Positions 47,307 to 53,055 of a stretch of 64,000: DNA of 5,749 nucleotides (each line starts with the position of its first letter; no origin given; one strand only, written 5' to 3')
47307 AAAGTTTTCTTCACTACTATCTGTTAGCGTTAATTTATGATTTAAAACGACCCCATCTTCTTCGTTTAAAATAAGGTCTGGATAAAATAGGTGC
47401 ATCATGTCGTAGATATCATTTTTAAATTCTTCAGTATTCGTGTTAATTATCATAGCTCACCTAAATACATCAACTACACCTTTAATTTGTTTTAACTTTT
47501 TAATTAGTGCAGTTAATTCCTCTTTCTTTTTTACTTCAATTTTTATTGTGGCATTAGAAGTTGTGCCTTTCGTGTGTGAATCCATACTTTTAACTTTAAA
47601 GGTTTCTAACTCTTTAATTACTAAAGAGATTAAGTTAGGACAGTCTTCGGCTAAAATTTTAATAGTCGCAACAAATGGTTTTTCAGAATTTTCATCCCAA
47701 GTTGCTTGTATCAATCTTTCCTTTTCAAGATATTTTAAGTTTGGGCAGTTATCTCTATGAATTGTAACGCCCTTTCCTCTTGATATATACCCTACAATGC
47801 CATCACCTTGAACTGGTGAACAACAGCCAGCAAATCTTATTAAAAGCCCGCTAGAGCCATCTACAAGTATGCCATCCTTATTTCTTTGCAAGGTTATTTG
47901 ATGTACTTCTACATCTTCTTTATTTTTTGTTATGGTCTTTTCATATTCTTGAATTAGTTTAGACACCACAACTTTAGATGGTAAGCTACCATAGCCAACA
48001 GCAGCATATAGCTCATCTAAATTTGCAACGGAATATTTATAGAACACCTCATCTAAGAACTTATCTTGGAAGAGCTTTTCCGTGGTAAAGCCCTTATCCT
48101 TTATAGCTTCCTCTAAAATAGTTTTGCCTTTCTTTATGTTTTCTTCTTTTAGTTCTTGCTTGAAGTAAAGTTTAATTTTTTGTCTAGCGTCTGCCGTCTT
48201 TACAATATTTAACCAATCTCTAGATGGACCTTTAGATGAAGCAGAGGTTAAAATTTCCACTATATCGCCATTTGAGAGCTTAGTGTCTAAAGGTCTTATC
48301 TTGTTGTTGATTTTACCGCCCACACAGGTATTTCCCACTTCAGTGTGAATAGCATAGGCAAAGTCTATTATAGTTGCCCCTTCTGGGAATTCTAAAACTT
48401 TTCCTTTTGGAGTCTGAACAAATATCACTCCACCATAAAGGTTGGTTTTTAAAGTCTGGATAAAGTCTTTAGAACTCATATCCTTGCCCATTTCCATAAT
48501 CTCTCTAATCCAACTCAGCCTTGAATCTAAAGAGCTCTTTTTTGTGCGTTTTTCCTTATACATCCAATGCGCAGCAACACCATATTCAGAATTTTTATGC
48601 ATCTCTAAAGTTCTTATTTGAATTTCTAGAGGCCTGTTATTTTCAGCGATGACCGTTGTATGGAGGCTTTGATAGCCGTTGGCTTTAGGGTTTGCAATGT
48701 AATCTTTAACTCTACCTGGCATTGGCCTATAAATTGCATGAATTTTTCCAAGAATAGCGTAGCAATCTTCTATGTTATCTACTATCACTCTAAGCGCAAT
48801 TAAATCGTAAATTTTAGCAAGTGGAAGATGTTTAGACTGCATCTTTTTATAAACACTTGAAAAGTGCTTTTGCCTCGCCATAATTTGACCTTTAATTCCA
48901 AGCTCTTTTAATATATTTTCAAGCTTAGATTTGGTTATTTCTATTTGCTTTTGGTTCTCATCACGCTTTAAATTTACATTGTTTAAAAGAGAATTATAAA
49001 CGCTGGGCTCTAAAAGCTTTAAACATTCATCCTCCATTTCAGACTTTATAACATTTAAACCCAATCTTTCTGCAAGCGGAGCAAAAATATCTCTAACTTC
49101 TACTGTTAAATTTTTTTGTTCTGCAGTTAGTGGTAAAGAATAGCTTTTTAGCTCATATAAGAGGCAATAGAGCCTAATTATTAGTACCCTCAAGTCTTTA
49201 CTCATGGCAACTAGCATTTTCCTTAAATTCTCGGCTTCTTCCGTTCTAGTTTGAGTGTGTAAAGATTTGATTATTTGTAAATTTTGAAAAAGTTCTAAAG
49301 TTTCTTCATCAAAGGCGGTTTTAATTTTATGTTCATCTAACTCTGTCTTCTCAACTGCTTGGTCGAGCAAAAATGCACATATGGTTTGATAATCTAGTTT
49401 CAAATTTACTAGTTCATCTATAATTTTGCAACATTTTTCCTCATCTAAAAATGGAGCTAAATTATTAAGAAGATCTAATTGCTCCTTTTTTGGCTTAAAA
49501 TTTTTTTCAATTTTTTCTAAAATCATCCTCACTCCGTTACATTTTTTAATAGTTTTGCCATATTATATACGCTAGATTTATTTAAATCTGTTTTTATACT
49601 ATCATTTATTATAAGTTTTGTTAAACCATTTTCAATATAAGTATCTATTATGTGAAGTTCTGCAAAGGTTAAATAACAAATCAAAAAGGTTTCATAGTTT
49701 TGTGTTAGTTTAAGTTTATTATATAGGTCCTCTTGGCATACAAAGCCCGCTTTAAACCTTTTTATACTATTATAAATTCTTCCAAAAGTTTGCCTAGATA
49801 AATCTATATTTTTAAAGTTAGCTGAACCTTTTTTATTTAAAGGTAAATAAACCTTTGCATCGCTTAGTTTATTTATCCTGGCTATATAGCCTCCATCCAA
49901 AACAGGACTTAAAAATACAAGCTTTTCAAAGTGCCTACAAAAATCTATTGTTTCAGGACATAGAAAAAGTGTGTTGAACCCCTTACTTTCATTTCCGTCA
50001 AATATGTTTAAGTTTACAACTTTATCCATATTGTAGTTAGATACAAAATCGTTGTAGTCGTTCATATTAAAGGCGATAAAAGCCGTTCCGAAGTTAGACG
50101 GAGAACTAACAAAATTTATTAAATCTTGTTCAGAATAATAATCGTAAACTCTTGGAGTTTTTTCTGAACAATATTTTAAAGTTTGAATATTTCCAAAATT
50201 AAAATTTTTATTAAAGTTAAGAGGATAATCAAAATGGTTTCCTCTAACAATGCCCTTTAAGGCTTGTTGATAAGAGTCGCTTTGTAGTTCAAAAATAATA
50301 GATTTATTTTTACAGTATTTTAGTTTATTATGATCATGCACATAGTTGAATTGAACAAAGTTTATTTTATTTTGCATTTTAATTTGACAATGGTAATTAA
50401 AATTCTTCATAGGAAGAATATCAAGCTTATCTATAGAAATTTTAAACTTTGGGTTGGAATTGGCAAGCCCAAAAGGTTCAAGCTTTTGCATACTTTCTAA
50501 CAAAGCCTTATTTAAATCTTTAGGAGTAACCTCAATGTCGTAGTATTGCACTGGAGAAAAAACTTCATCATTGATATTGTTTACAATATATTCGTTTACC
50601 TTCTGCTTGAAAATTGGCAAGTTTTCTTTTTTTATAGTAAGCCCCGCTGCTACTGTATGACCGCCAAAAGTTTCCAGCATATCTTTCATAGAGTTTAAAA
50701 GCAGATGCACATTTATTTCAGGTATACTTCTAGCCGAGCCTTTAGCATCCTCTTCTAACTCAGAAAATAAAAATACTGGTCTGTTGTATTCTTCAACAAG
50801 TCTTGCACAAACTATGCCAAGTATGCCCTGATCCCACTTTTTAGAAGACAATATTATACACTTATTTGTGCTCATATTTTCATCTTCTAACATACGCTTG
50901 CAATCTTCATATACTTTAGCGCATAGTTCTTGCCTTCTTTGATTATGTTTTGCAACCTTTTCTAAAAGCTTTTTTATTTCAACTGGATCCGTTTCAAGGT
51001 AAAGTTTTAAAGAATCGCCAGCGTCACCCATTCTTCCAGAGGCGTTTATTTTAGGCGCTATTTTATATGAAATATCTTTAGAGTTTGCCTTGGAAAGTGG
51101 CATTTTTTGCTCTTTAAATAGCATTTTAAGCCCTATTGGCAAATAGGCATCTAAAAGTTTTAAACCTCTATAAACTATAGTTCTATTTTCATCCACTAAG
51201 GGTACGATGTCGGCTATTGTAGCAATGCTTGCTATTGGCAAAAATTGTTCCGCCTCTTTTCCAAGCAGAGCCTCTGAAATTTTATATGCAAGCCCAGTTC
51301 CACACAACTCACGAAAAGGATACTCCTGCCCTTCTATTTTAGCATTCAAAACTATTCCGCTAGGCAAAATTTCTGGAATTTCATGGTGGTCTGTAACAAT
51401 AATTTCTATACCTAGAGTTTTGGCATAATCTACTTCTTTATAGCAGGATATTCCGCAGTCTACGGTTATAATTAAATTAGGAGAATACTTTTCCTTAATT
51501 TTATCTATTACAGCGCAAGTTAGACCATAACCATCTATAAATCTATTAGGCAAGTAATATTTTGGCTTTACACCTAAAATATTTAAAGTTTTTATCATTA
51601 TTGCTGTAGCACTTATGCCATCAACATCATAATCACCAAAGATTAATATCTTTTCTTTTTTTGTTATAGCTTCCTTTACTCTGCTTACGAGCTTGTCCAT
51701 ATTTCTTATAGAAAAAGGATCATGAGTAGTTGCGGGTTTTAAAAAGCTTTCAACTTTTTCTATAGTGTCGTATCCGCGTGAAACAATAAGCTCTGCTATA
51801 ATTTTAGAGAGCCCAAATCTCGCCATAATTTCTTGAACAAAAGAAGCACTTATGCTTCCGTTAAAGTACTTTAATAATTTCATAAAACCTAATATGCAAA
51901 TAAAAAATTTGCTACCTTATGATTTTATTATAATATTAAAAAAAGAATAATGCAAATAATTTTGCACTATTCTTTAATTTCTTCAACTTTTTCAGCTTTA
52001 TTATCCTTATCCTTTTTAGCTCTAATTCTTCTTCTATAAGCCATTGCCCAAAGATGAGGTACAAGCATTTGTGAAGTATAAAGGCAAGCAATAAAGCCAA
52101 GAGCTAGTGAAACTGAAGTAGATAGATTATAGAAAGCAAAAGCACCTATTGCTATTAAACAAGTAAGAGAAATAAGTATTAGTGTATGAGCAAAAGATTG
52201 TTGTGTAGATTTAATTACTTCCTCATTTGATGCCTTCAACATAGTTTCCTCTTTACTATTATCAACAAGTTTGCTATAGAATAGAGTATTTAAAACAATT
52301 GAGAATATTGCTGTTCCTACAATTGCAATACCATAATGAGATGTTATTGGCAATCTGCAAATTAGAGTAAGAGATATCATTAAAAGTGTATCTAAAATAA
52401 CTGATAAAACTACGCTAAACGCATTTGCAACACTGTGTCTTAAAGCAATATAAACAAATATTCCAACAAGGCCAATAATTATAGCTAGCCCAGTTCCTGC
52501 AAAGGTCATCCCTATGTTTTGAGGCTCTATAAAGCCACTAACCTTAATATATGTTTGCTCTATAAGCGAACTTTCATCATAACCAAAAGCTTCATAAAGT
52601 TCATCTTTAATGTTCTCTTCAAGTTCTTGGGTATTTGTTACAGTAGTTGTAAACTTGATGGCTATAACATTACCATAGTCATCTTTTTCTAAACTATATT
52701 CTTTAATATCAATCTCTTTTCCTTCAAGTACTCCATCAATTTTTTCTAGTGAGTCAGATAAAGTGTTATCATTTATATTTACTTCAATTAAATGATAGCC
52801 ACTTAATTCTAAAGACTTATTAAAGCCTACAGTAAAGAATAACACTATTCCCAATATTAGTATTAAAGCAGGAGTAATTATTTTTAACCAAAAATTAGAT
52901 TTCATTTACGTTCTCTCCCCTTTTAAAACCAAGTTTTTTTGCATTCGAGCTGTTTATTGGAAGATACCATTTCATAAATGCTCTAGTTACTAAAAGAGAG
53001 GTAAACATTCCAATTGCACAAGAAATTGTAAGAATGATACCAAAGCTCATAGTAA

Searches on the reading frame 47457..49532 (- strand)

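Call 29: search_protein_families(library=pfam, proteins=[window:47457-49532:-], max_evalue=0.0001)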
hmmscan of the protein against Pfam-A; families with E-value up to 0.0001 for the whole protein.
window:47457-49532:- (691 aa): 5 families
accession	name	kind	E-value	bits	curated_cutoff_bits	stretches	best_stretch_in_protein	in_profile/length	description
PF04607.23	RelA_SpoT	-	2e-42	144.5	27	1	220-329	2-112/113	Region found in RelA / SpoT proteins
PF13328.12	HD_4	-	5.2e-23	81.9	27.2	1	39-159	29-155/156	HD domain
PF02824.27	TGS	-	6.9e-22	77.7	22.2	1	370-429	1-60/60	TGS domain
PF19296.4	RelA_AH_RIS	-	2.4e-12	47.8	23.8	1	442-605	2-181/185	RelA/SpoT, AH and RIS domains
PF13291.12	ACT_4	-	9.4e-12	45.9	27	1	618-691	3-80/80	ACT domain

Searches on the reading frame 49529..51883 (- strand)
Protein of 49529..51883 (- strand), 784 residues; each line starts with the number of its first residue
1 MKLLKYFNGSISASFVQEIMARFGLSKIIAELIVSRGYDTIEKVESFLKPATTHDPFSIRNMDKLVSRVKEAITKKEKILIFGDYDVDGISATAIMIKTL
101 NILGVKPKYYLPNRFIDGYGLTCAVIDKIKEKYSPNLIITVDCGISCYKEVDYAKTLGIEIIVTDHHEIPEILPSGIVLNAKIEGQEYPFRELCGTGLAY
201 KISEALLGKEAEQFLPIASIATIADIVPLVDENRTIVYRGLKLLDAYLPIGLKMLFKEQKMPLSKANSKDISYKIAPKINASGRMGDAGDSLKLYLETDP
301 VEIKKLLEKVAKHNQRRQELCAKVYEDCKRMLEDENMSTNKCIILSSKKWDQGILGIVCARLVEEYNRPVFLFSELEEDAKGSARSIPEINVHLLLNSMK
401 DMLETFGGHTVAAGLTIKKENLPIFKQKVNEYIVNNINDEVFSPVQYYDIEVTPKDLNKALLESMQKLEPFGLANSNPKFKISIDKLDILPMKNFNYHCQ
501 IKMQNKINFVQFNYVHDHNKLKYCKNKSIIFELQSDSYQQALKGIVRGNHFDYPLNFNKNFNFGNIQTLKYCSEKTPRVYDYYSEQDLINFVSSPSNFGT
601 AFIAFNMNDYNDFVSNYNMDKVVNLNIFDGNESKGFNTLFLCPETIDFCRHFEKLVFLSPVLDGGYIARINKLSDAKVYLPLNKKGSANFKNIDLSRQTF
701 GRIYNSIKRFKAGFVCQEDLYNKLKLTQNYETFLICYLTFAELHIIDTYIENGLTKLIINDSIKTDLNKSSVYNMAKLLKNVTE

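Call 29: search_protein_families(library=pfam, proteins=[window:49529-51883:-], max_evalue=0.0001)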
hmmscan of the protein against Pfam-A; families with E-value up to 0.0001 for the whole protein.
window:49529-51883:- (784 aa): 3 families
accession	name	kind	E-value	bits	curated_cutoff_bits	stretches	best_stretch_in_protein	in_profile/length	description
PF01368.27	DHH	-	1.1e-21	77.8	28.1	1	78-211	1-110/125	DHH family, N-terminal domain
PF02272.25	DHHA1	-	3.5e-16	60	25.9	1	341-434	3-101/102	DHHA1 domain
PF17768.7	RecJ_OB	-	9.2e-11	42.2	27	1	448-540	1-97/107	RecJ OB domain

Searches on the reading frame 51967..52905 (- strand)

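Call 29: search_protein_families(library=pfam, proteins=[window:51967-52905:-], max_evalue=0.0001)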
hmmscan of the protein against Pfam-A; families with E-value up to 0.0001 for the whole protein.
window:51967-52905:- (312 aa): 1 family
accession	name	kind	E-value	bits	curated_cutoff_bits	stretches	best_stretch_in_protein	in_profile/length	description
PF02355.23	SecD_SecF_C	-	4.1e-06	26.8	20.5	1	136-289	31-186/189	Protein export membrane protein SecD/SecF, C-terminal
